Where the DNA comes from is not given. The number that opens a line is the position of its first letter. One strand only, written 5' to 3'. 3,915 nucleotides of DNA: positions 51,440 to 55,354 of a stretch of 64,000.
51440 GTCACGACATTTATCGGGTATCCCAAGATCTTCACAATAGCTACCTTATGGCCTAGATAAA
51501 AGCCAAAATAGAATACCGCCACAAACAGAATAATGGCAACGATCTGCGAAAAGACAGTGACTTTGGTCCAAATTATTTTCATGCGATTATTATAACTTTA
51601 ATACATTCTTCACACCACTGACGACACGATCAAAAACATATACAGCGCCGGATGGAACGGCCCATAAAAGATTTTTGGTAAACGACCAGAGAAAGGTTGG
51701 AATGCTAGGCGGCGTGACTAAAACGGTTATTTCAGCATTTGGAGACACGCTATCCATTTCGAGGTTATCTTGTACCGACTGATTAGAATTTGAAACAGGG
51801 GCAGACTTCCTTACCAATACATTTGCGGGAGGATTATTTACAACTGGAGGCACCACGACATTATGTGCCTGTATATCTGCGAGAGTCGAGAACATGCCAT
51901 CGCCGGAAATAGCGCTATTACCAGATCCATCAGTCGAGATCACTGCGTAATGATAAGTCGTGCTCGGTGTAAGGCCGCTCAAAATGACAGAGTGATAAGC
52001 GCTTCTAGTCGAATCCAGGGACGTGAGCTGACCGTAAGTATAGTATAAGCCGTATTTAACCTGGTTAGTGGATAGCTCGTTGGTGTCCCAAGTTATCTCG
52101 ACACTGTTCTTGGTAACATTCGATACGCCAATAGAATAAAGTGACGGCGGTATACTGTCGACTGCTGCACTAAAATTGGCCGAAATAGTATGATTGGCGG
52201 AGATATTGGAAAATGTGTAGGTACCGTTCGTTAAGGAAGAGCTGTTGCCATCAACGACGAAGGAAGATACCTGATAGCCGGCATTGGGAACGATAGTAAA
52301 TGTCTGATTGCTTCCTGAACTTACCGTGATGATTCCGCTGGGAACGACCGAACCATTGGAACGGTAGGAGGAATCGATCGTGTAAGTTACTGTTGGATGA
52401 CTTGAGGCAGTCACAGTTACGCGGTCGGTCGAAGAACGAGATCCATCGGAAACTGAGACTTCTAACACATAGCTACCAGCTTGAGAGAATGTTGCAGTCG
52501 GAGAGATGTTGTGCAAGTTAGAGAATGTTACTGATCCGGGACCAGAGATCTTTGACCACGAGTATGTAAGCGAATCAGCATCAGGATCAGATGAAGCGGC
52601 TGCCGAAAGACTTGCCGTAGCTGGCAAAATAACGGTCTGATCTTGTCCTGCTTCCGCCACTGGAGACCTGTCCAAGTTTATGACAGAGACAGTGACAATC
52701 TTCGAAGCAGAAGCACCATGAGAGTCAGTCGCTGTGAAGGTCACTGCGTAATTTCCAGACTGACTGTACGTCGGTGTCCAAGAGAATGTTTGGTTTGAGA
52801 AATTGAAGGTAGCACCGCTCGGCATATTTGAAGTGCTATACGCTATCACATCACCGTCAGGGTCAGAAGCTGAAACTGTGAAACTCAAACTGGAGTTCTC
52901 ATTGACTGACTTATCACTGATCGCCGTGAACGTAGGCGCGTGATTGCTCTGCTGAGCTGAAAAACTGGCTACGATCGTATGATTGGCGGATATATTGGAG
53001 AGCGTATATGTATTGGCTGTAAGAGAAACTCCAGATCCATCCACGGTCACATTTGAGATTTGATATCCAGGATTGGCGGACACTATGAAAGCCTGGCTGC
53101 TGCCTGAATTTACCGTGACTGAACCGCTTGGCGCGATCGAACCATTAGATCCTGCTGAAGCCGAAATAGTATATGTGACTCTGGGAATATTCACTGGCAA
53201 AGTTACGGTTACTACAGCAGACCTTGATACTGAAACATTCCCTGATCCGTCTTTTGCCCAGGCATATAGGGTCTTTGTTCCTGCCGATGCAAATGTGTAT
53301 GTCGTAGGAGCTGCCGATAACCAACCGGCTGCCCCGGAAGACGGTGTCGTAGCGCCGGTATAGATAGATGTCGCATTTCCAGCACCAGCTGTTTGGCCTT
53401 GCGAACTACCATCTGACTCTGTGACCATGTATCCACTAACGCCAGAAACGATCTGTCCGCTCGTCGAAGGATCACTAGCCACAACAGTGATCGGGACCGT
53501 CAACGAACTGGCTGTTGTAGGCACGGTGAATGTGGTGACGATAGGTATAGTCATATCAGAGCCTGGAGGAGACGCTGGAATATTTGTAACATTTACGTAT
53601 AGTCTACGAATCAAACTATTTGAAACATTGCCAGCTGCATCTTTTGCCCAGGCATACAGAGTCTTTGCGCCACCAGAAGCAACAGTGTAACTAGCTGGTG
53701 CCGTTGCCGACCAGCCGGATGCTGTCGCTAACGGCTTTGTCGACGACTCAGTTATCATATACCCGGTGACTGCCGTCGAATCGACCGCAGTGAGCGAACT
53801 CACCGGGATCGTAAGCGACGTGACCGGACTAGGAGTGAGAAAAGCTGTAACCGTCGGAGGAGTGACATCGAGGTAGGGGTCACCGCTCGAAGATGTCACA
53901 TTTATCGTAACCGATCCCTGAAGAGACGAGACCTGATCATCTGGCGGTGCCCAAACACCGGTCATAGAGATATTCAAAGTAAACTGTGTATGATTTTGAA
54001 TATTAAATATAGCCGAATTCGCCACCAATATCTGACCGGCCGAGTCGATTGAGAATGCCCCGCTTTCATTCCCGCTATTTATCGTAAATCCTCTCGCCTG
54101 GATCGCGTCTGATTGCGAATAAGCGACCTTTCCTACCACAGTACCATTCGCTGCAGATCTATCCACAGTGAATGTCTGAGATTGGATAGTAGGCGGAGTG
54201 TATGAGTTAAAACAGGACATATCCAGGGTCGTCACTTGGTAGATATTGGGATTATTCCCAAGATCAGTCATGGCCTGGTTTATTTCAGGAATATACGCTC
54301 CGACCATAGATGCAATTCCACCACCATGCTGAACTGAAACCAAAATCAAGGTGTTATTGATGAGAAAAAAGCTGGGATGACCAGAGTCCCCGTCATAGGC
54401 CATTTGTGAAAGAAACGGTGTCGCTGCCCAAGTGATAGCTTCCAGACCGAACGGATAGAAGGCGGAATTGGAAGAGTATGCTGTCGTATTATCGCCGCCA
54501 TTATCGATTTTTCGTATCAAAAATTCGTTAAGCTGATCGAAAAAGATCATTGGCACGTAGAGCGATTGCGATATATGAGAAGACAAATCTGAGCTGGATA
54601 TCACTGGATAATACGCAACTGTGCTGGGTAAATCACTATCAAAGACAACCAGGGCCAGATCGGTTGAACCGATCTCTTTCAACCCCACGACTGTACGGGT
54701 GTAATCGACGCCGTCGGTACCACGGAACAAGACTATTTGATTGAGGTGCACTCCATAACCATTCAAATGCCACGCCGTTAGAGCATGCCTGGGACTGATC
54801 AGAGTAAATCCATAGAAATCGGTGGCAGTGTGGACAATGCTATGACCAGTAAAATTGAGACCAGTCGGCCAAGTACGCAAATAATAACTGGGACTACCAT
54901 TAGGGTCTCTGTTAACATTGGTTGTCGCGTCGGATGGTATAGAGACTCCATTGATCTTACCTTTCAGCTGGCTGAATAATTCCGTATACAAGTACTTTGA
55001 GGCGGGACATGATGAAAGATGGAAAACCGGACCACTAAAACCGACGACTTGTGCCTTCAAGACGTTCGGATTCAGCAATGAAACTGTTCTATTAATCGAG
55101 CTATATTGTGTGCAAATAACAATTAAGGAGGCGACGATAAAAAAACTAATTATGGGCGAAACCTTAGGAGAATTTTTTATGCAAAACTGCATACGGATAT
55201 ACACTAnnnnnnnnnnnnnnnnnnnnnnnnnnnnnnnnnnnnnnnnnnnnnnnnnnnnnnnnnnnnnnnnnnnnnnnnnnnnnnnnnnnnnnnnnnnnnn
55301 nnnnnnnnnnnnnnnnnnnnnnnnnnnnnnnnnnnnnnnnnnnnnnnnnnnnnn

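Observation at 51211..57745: Surface-proteome cluster: tandem giant Ig-repeat proteins, an M10 metalloprotease and an MliC-like inhibitor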

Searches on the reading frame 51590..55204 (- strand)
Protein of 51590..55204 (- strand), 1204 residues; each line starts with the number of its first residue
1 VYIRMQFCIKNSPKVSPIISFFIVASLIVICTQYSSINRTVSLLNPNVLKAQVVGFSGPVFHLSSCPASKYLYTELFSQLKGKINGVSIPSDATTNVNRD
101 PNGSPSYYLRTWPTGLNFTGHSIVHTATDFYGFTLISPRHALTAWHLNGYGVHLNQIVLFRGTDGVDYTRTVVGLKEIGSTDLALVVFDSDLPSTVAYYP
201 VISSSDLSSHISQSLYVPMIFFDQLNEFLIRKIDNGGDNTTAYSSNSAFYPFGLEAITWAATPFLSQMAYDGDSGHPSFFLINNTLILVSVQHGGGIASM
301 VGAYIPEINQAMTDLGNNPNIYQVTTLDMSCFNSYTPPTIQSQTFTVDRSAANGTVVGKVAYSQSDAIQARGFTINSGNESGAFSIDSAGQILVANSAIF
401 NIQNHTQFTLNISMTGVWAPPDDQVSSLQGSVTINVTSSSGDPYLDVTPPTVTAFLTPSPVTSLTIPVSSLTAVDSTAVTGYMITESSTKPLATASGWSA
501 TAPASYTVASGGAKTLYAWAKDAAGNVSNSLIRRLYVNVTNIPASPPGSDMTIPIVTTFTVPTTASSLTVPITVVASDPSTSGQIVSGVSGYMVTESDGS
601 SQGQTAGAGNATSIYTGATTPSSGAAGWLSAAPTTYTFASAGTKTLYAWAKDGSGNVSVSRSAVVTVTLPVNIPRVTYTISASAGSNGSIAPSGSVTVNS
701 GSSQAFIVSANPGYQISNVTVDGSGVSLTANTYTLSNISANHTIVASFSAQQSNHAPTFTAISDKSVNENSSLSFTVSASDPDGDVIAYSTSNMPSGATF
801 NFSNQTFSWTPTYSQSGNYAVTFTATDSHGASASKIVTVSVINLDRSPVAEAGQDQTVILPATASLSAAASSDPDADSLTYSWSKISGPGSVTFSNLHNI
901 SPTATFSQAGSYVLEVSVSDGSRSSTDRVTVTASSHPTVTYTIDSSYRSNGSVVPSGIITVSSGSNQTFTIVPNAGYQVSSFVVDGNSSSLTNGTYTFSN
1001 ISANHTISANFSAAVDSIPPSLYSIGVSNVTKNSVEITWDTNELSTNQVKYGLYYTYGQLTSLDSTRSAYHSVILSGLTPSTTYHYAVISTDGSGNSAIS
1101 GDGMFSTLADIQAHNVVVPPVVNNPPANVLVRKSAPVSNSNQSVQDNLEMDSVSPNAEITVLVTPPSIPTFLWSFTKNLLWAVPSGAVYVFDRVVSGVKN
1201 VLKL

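Call 3: search_protein_families(library=pfam, proteins=[window:51590-55204:-], max_evalue=1)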
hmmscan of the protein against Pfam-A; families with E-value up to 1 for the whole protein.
window:51590-55204:- (1204 aa): 14 families
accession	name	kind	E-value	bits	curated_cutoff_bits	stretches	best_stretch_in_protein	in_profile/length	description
PF22352.2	K319L-like_PKD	-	2.6e-19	69.5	27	2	852-932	1-83/84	K319L-like, PKD domain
PF18911.6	PKD_4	-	1e-17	64.4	27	2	847-931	3-83/85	PKD domain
PF05345.18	He_PIG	-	3.1e-16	60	24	2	756-841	1-95/96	Putative Ig domain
PF17963.7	Big_9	-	4.9e-16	59.8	23.6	2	754-839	1-88/89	Bacterial Ig domain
PF00801.26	PKD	-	4.3e-11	43.1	23.5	2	858-932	11-79/80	PKD domain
PF18998.6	Flg_new_2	-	3e-08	34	23.6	2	678-751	1-72/73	Divergent InlB B-repeat domain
PF16656.11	Pur_ac_phosph_N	-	2.2e-07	31.8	30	1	1026-1092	7-82/93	Purple acid Phosphatase, N-terminal domain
PF17892.7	Cadherin_5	-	1.3e-06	28.5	26.5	2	754-841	2-97/98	Cadherin-like domain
PF21027.3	Sde0182_C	-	5.9e-06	27.2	27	1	865-937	3-55/83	Cellulose-binding protein Sde0182, C-terminal domain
PF00041.27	fn3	-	5.9e-05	23.6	25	1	1024-1098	5-76/84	Fibronectin type III domain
PF18981.6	InlK_D3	-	0.001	19.5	25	1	814-841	47-75/75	Internalin K domain (D3/D4)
PF16893.11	fn3_2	-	0.0011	19.5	27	1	1023-1094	6-77/89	Fibronectin type III domain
PF03640.20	Lipoprotein_15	-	0.014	15.4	24.4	0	514-525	17-28/47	Secreted repeat of unknown function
PF16403.11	Bact_surface_Ig-like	-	0.039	14.4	27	1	813-841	43-71/71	Bacterial surface protein, Ig-like domain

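Call 4: search_protein_families(library=ncbifam, proteins=[window:51590-55204:-], max_evalue=1)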
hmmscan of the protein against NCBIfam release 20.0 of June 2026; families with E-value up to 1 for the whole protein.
window:51590-55204:- (1204 aa): 4 families
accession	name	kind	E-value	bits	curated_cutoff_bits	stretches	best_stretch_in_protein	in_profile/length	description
NF038112.1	myxo_dep_M36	subfamily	2.2e-20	71.5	1500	1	742-1092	1274-1572/1604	myxosortase-dependent M36 family metallopeptidase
NF012211.1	tand_rpt_95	domain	6.6e-11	42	90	2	766-852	1-95/98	tandem-95 repeat protein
NF047446.1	barrel_OmpL47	domain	1.1e-06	29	40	1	636-667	37-68/68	OmpL47-type beta-barrel domain-containing protein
NF033932.1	LapB_rpt_80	domain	0.011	16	45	1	817-853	1-37/83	LapB repeat-containing protein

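Call 35: find_encoding_contigs(protein=window:51590-55192:-, flank=10000, max_places=6)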
Protein window:51590-55192:- (1200 aa): 18 contigs read that carry it; 6 places shown.
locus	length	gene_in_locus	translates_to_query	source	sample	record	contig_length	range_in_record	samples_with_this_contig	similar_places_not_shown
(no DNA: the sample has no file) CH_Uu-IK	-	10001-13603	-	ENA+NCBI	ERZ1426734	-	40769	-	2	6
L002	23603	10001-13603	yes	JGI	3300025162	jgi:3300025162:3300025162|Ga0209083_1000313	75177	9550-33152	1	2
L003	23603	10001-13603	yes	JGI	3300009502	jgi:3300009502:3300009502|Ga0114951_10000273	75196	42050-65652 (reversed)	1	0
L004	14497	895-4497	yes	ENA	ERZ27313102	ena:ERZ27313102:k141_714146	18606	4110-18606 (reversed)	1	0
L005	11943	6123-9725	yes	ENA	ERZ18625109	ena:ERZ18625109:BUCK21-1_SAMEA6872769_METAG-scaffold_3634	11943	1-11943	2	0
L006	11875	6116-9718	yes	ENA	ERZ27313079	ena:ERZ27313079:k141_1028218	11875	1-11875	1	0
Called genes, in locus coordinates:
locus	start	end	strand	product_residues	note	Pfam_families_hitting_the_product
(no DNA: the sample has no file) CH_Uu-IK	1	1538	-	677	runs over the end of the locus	PF02629:CoA_binding, PF13380:CoA_binding_2, PF13607:Succ_CoA_lig, PF19045:Ligase_CoA_2, PF13549:ATP-grasp_5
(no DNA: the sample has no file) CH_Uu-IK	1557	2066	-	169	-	PF02775:TPP_enzyme_C, PF12367:PFO_beta_C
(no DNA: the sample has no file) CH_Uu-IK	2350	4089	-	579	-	PF01558:POR, PF01855:POR_N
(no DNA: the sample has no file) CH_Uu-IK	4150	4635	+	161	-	PF01058:Oxidored_q6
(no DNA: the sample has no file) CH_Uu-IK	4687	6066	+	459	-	PF00374:NiFeSe_Hases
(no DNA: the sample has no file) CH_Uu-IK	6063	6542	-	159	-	-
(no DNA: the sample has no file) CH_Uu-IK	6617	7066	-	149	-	-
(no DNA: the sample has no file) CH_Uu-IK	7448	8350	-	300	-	PF00413:Peptidase_M10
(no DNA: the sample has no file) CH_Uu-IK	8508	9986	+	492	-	PF05345:He_PIG, PF17963:Big_9, PF18911:PKD_4, PF22352:K319L-like_PKD, PF18998:Flg_new_2 (weak)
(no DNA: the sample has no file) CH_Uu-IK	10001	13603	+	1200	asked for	PF18998:Flg_new_2 (weak), PF17963:Big_9, PF18911:PKD_4, PF00801:PKD (weak), PF05345:He_PIG, PF00801:PKD (weak), PF18911:PKD_4, PF22352:K319L-like_PKD, +4 more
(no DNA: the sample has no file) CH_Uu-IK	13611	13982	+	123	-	PF09864:MliC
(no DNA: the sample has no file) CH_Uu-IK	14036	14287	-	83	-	-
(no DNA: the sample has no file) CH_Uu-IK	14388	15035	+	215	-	PF13328:HD_4, PF01966:HD (weak)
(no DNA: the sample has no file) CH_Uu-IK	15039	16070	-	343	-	PF04240:Caroten_synth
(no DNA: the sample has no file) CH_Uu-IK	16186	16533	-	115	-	-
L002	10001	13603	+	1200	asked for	PF18998:Flg_new_2 (weak), PF17963:Big_9, PF18911:PKD_4, PF00801:PKD (weak), PF05345:He_PIG, PF00801:PKD (weak), PF18911:PKD_4, PF22352:K319L-like_PKD, +4 more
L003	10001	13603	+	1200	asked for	PF18998:Flg_new_2 (weak), PF17963:Big_9, PF18911:PKD_4, PF00801:PKD (weak), PF05345:He_PIG, PF00801:PKD (weak), PF18911:PKD_4, PF22352:K319L-like_PKD, +4 more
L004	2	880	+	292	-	?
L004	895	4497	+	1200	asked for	PF18998:Flg_new_2 (weak), PF17963:Big_9, PF18911:PKD_4, PF00801:PKD (weak), PF05345:He_PIG, PF00801:PKD (weak), PF18911:PKD_4, PF22352:K319L-like_PKD, +4 more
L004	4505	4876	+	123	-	PF09864:MliC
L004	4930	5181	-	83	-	-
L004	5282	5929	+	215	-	PF13328:HD_4, PF01966:HD (weak)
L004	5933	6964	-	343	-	PF04240:Caroten_synth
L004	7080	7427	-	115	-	-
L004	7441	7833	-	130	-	-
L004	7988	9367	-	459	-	PF03060:NMO (faint)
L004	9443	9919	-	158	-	-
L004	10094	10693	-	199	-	-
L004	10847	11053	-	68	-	-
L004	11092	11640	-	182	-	-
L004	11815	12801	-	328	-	-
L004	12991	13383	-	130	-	-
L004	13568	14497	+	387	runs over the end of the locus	PF16269:DUF4922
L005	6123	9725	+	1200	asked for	PF18998:Flg_new_2 (weak), PF17963:Big_9, PF18911:PKD_4, PF00801:PKD (weak), PF05345:He_PIG, PF00801:PKD (weak), PF18911:PKD_4, PF22352:K319L-like_PKD, +4 more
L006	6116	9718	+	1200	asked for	PF18998:Flg_new_2 (weak), PF17963:Big_9, PF18911:PKD_4, PF00801:PKD (weak), PF05345:He_PIG, PF00801:PKD (weak), PF18911:PKD_4, PF22352:K319L-like_PKD, +4 more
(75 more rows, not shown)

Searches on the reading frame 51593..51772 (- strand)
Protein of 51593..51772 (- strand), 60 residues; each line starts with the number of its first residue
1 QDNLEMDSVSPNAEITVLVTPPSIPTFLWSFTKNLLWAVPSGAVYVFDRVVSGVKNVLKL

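Call 47: find_related_loci(query=A4, collection=metagenome_contigs, flank=8000)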
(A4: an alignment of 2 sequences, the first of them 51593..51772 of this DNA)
Query A4 (60 aa) in metagenome_contigs; peptide patterns used: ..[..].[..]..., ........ (x = any residue, [..] = any of these).
353 stretches matched a pattern, but none encodes a relative of the query by tblastn (E <= 1e-3).

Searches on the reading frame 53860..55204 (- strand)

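Call 6: search_protein_families(library=pfam, proteins=[window:53860-55204:-], max_evalue=10)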
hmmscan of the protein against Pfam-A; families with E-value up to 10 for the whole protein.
window:53860-55204:- (448 aa): 1 family
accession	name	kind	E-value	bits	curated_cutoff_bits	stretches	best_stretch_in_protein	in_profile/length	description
PF00028.23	Cadherin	-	0.12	13.2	28.8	1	344-427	2-87/93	Cadherin domain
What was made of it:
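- On Ig-like / PKD / He_PIG / Big_9 / InlB-B-repeat beta-sandwich modules: The cadherin-like match at A residues 344-427 is not significant (E 0.12, call 6).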

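Call 10: search_solved_structures(query=window:53860-55204:-, max_evalue=10, show_alignments=3)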
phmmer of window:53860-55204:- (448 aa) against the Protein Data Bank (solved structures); distinct sequences matched with E-value up to 10: 22.
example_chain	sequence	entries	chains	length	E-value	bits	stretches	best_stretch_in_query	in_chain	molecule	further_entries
2vyn_D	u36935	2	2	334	0.13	14.6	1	294-381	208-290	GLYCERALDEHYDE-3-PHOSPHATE DEHYDROGENASE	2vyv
5c7i_O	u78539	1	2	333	0.19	14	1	294-374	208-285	Glyceraldehyde-3-phosphate dehydrogenase, testis-specific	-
1ywg_O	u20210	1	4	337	0.19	14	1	266-385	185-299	glyceraldehyde-3-phosphate dehydrogenase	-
2b4r_O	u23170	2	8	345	0.2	13.9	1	266-385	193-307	glyceraldehyde-3-phosphate dehydrogenase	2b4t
3sth_A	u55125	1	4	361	0.21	13.9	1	267-370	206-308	Glyceraldehyde-3-phosphate dehydrogenase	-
3cps_A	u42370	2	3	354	0.24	13.7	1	294-369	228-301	Glyceraldehyde 3-phosphate dehydrogenase | Glyceraldehyde-3-phosphate dehydrogenase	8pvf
1vsu_A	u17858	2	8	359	0.24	13.7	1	294-369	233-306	Glyceraldehyde-3-phosphate dehydrogenase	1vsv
3cif_A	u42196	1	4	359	0.25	13.7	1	294-369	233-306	Glyceraldehyde-3-phosphate dehydrogenase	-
6ade_A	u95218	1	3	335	0.26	13.6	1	291-385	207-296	Glyceraldehyde-3-phosphate dehydrogenase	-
6px2_A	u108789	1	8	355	0.3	13.4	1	295-370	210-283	Glyceraldehyde-3-phosphate dehydrogenase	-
6lgk_A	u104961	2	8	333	0.36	13.1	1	294-385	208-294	Glyceraldehyde-3-phosphate dehydrogenase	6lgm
6lgj_A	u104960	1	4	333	0.37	13.1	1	294-385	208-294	Glyceraldehyde-3-phosphate dehydrogenase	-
8de5_A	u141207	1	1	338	0.42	12.9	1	292-376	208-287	Glyceraldehyde-3-phosphate dehydrogenase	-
4o59_O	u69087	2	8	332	0.59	12.4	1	294-385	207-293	Glyceraldehyde-3-phosphate dehydrogenase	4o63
7u5m_A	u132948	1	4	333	0.59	12.4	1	294-385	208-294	Glyceraldehyde-3-phosphate dehydrogenase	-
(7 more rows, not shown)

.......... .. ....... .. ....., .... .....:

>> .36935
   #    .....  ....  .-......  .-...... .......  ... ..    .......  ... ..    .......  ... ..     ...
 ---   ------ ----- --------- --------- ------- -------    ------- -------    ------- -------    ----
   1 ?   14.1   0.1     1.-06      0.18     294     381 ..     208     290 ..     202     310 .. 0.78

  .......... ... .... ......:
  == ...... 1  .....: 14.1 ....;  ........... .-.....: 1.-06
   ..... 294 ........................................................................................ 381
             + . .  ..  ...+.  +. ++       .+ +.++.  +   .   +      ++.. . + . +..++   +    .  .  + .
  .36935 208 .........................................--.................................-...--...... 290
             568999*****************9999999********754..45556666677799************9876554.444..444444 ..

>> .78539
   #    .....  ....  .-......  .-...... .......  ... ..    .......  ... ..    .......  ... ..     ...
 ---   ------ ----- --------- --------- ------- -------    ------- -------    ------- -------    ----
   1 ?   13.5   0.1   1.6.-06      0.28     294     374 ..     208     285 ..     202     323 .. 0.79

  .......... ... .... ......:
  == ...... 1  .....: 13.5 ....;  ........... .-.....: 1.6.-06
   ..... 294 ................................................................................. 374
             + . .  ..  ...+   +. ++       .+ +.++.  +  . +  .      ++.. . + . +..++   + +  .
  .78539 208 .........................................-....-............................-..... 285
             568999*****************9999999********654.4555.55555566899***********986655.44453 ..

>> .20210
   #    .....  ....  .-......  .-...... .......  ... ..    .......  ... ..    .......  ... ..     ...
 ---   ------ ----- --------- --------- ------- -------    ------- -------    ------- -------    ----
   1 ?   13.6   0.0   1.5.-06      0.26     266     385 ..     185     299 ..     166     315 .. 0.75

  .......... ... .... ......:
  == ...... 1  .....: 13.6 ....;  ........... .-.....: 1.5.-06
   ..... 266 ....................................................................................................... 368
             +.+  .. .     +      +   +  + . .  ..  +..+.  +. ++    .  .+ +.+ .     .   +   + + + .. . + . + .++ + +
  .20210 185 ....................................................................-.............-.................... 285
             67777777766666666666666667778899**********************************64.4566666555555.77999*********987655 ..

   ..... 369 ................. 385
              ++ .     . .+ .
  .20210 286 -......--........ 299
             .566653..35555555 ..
